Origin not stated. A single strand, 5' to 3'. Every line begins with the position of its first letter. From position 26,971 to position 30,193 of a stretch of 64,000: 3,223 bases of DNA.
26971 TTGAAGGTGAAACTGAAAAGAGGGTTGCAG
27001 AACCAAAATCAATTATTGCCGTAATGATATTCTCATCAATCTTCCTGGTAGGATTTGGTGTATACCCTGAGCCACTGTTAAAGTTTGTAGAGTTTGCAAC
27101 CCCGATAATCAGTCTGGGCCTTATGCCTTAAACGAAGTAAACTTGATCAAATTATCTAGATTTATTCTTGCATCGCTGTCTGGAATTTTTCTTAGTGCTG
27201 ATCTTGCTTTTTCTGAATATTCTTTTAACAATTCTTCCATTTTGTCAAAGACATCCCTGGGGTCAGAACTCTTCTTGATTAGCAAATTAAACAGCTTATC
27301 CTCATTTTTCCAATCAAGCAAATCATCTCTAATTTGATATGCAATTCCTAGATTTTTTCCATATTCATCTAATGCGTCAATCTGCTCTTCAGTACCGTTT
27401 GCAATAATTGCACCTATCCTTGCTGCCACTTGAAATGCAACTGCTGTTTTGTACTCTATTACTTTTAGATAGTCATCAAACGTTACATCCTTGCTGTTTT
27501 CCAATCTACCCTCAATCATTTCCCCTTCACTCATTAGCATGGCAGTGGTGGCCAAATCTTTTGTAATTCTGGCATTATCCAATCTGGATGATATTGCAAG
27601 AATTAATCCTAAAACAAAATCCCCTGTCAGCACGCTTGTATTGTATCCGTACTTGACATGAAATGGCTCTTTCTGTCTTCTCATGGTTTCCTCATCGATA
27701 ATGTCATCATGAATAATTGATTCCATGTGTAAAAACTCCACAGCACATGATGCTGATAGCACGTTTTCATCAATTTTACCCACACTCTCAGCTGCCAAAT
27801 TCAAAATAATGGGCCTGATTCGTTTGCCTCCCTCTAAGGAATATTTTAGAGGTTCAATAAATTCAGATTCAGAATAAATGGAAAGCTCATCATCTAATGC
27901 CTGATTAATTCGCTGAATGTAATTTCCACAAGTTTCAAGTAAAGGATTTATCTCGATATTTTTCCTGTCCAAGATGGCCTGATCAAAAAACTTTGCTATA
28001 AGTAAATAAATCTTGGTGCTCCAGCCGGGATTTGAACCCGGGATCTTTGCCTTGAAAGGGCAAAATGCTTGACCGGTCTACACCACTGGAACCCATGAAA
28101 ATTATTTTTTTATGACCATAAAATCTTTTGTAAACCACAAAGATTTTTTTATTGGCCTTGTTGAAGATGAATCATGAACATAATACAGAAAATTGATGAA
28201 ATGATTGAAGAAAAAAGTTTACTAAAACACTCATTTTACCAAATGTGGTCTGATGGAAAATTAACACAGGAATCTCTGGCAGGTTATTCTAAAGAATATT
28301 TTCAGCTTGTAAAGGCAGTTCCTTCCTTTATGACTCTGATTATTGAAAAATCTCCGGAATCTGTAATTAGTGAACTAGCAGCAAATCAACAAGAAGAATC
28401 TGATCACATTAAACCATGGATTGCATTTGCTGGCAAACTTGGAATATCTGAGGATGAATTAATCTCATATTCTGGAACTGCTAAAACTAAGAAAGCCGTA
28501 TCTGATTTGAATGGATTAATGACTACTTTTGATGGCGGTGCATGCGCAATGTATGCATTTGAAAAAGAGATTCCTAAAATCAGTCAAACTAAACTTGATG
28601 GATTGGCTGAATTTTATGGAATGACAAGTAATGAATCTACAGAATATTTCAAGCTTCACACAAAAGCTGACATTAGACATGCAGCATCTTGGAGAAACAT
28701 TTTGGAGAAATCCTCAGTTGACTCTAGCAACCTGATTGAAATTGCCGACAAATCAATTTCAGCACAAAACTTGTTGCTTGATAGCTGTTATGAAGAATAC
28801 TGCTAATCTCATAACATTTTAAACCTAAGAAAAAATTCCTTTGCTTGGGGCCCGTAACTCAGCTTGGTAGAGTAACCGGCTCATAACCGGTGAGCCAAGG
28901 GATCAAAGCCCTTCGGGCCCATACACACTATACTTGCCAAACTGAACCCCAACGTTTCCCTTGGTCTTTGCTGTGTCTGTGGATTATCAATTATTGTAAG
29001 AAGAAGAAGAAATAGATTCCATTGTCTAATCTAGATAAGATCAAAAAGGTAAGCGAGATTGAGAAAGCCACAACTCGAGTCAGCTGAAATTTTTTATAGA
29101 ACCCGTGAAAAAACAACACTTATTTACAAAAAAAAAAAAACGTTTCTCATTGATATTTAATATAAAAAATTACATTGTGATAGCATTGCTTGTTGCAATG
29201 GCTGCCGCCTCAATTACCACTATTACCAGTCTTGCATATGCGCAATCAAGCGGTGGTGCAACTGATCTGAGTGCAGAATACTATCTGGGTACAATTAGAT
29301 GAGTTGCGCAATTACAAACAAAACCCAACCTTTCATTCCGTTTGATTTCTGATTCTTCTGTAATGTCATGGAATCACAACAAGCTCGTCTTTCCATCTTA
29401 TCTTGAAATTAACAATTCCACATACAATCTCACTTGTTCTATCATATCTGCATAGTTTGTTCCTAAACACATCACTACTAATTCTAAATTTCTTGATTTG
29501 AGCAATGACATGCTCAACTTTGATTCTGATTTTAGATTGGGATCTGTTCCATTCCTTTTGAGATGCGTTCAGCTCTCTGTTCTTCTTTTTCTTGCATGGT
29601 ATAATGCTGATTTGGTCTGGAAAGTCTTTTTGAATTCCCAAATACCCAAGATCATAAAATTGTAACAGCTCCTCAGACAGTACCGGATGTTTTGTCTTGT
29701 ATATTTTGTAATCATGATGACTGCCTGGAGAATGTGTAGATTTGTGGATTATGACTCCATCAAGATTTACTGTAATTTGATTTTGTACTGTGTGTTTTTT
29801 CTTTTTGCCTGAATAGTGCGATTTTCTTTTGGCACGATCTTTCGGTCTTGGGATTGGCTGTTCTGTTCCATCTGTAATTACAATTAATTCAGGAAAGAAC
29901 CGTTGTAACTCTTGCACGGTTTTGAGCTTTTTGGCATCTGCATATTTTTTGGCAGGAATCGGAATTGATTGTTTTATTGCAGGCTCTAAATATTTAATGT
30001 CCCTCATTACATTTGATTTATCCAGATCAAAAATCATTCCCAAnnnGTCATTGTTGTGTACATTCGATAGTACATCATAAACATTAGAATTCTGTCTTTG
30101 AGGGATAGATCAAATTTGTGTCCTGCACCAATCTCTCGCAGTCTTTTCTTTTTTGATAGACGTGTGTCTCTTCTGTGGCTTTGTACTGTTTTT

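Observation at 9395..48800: One IS6-like end family links an MTase cassette, a nuclease transposon and scattered transposase halves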

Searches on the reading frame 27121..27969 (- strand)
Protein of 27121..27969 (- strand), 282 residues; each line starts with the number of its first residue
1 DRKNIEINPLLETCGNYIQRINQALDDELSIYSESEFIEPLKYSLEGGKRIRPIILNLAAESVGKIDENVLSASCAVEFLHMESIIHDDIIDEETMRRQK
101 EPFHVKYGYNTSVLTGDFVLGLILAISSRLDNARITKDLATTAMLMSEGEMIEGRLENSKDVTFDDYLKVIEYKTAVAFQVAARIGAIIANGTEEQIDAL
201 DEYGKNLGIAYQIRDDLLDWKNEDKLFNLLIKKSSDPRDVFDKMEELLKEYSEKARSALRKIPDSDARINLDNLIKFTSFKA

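Call 88: search_protein_families(library=pfam, max_evalue=0.01, proteins=[window:27121-27969:-])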
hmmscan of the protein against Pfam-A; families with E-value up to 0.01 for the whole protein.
window:27121-27969:- (282 aa): 1 family
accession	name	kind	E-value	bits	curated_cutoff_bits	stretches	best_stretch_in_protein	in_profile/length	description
PF00348.22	polyprenyl_synt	-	4.1e-51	174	27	1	37-224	4-195/251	Polyprenyl synthetase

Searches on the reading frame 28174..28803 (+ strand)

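Call 88: search_protein_families(library=pfam, max_evalue=0.01, proteins=[window:28174-28803:+])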
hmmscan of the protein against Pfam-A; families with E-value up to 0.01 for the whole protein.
window:28174-28803:+ (210 aa): 3 families
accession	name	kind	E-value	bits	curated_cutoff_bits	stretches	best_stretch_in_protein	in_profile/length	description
PF14518.11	Haem_oxygenas_2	-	6.7e-13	49.3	28.9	1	38-180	3-154/177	Iron-containing redox enzyme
PF03070.21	TENA_THI-4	-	6.7e-11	42.8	22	1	14-181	9-178/210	TENA/THI-4/PQQC family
PF11193.13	DUF2812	-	0.0063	17.2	27.8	0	125-180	25-79/110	Protein of unknown function (DUF2812)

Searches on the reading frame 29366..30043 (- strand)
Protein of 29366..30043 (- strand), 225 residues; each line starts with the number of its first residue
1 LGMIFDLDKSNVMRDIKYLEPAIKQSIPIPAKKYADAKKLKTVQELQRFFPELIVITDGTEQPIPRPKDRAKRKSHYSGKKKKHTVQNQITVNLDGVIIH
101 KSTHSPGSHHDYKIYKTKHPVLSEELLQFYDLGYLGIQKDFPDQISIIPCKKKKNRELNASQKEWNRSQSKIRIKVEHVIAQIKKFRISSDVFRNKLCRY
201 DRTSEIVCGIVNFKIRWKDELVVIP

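Call 88: search_protein_families(library=pfam, max_evalue=0.01, proteins=[window:29366-30043:-])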
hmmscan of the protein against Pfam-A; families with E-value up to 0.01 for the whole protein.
window:29366-30043:- (225 aa): 2 families
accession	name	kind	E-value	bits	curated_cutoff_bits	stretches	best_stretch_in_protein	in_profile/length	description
PF13359.12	DDE_Tnp_4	-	1.1e-26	93.8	24.8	1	58-212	2-158/158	DDE superfamily endonuclease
PF01609.27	DDE_Tnp_1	-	4.1e-13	50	23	1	51-190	3-178/200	Transposase DDE domain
